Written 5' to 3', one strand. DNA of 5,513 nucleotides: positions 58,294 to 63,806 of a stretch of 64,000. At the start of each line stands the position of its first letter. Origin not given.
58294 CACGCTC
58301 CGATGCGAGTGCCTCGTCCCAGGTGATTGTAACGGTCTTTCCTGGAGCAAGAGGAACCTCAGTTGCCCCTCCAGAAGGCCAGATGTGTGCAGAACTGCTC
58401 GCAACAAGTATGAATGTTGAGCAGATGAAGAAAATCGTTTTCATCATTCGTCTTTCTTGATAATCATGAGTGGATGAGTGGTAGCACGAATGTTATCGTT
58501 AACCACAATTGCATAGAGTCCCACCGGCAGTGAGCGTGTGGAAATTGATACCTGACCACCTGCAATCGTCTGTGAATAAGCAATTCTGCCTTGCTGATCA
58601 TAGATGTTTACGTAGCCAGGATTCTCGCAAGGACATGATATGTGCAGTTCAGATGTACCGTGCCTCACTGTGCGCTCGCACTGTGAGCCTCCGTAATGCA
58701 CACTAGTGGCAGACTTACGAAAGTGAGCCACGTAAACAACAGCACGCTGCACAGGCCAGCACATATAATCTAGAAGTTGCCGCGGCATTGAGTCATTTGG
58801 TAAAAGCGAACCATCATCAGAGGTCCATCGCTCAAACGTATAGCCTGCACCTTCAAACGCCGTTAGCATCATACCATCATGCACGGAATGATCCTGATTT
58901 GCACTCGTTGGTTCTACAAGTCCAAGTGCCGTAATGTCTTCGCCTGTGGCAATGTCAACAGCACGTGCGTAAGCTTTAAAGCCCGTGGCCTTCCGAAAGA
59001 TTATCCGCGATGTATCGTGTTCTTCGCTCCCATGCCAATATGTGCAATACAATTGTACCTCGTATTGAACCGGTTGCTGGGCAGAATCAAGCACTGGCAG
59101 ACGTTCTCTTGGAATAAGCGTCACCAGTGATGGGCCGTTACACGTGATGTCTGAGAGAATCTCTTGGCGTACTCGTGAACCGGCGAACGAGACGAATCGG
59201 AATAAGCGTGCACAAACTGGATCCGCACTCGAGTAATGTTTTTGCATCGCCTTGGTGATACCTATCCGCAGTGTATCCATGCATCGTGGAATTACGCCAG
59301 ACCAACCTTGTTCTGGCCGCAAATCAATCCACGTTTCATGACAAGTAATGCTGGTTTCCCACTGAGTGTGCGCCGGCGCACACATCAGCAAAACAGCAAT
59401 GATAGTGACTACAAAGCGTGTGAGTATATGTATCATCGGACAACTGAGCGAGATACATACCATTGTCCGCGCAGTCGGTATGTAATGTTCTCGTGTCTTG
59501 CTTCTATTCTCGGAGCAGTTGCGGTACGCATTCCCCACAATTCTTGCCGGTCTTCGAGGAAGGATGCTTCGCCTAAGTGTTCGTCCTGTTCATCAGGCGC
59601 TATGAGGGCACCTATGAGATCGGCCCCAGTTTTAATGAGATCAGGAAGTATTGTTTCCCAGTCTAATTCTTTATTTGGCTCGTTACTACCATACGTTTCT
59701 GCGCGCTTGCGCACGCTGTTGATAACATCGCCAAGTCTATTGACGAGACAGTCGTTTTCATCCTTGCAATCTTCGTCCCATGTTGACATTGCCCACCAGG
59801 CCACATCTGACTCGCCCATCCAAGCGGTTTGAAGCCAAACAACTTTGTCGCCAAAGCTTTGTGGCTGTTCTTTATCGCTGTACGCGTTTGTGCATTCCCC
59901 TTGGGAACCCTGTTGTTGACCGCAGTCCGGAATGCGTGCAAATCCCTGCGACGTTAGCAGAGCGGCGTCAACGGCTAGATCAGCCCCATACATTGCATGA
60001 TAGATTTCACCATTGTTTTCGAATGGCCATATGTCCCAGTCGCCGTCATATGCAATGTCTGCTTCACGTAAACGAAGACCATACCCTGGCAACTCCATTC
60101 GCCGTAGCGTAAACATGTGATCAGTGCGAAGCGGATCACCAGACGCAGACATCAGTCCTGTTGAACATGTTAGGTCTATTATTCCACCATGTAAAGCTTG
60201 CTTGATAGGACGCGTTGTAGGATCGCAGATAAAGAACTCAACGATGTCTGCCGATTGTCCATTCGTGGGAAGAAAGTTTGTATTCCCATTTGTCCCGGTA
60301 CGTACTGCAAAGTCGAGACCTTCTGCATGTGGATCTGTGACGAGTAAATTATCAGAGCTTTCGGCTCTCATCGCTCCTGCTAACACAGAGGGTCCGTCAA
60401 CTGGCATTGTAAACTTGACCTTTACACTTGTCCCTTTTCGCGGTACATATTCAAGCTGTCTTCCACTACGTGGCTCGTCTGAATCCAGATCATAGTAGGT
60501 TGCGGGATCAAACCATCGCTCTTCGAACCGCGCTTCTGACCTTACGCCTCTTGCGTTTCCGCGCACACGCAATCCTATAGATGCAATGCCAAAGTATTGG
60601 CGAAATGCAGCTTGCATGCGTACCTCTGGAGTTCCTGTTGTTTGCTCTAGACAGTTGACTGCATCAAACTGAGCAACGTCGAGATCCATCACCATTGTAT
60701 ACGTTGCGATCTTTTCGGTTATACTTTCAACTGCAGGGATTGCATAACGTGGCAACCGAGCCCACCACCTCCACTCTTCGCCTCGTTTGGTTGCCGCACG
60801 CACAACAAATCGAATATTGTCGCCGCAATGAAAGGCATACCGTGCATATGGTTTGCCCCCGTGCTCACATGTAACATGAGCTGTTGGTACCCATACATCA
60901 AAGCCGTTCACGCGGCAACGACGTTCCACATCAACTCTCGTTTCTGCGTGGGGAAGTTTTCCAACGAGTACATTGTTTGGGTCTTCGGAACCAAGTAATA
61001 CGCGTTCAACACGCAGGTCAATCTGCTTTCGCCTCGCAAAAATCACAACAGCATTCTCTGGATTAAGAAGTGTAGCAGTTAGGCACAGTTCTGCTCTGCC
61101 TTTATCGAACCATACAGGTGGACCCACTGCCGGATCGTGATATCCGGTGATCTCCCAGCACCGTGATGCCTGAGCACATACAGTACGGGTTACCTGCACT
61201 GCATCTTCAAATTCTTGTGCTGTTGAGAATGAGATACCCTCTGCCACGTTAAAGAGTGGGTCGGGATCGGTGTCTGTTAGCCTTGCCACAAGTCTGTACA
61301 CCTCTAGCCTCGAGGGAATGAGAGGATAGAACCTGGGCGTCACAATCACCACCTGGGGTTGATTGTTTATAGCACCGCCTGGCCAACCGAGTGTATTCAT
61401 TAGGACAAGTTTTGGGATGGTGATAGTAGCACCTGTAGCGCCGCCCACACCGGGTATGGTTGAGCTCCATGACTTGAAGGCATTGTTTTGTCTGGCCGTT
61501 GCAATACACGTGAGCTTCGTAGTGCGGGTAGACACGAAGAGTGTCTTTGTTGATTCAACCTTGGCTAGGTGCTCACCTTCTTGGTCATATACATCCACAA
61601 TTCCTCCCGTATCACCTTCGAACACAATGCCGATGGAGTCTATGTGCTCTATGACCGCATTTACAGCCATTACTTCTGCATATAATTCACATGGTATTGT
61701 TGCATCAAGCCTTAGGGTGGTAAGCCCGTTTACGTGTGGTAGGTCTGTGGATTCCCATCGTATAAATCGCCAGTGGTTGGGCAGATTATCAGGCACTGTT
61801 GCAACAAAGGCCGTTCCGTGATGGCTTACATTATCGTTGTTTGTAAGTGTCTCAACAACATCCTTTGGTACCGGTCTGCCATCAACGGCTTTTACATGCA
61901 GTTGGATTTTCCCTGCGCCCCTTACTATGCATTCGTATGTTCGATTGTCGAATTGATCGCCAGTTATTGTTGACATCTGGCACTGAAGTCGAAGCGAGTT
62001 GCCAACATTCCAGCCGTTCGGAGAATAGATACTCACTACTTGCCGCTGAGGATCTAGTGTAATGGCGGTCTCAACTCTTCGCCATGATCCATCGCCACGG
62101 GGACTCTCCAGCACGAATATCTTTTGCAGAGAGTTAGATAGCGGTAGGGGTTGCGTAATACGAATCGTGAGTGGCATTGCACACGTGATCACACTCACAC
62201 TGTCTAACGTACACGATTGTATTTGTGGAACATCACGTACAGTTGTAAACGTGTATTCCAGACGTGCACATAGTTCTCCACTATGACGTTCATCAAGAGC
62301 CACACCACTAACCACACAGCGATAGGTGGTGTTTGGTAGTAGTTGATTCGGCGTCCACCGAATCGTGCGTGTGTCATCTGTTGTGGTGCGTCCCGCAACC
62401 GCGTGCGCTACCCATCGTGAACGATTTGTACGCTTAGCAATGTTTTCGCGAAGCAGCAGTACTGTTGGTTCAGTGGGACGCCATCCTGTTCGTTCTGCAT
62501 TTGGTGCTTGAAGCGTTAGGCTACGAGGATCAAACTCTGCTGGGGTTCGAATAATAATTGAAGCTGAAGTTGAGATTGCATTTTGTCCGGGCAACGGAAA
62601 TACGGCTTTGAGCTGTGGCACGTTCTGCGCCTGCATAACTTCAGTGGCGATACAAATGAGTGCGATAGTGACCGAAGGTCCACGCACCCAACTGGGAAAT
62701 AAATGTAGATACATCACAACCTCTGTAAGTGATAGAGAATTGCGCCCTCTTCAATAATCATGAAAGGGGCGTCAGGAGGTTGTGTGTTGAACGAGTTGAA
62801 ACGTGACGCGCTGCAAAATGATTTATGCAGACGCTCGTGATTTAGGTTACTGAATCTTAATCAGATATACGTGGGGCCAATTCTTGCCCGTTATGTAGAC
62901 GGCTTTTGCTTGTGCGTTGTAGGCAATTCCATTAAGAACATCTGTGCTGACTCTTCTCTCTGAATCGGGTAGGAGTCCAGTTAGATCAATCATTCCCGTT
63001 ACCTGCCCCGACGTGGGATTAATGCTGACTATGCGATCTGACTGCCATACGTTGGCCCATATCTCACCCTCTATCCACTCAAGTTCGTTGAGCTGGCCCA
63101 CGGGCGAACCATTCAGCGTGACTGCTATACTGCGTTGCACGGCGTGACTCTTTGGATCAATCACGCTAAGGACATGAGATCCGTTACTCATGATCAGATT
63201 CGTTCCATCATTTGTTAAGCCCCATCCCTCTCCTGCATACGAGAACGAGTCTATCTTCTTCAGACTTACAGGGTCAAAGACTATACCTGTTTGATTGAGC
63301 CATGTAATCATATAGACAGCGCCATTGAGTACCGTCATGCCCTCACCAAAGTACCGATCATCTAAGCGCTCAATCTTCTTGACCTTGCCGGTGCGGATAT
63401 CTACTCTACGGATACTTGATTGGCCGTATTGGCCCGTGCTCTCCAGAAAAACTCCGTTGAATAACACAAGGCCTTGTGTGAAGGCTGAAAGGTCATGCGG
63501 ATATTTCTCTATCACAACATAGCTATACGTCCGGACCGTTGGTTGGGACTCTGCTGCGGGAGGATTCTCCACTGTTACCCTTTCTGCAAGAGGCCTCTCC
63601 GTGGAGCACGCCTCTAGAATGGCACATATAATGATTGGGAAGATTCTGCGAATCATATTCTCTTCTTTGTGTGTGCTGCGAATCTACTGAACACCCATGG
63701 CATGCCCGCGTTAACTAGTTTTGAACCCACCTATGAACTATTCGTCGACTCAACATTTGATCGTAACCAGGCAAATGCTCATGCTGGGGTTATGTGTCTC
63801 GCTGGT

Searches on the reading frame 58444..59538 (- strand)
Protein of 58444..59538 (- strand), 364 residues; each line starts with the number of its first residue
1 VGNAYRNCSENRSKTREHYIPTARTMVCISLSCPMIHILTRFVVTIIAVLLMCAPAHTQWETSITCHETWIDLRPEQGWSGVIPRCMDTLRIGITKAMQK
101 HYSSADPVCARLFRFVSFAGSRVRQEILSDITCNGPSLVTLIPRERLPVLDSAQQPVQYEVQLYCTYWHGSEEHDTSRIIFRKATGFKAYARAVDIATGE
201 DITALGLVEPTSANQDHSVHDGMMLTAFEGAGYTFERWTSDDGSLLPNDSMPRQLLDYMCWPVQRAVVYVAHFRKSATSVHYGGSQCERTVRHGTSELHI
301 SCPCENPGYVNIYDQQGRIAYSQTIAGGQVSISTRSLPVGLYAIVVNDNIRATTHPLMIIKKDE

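Call 47: search_protein_families(library=pfam, proteins=[window:58444-59538:-], max_evalue=0.001)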
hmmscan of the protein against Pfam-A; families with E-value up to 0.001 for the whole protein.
window:58444-59538:- (364 aa): 1 family
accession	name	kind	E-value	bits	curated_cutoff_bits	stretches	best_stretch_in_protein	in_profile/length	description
PF16967.11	TcfC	-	2.8e-05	24.1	29.4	1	303-346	8-50/68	E-set like domain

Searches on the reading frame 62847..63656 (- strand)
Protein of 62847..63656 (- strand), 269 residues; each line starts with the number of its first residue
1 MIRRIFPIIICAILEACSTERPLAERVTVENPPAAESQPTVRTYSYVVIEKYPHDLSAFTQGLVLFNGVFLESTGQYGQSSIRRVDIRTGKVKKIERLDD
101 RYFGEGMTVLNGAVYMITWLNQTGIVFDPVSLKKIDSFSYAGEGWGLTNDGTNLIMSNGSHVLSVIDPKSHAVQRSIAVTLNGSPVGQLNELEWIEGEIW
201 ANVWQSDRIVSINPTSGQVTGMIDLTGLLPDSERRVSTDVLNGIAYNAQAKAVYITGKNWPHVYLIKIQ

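Call 47: search_protein_families(library=pfam, proteins=[window:62847-63656:-], max_evalue=0.001)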
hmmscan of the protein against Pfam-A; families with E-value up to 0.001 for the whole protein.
window:62847-63656:- (269 aa): 2 families
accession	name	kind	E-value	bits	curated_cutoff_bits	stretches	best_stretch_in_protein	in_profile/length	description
PF05096.18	Glu_cyclase_2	-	8.2e-94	314.1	22.3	1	32-268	13-249/249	Glutamine cyclotransferase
PF21959.2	DUF6923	-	3.2e-08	34.1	27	1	148-222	95-167/234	Repeat of unknown function (DUF6923)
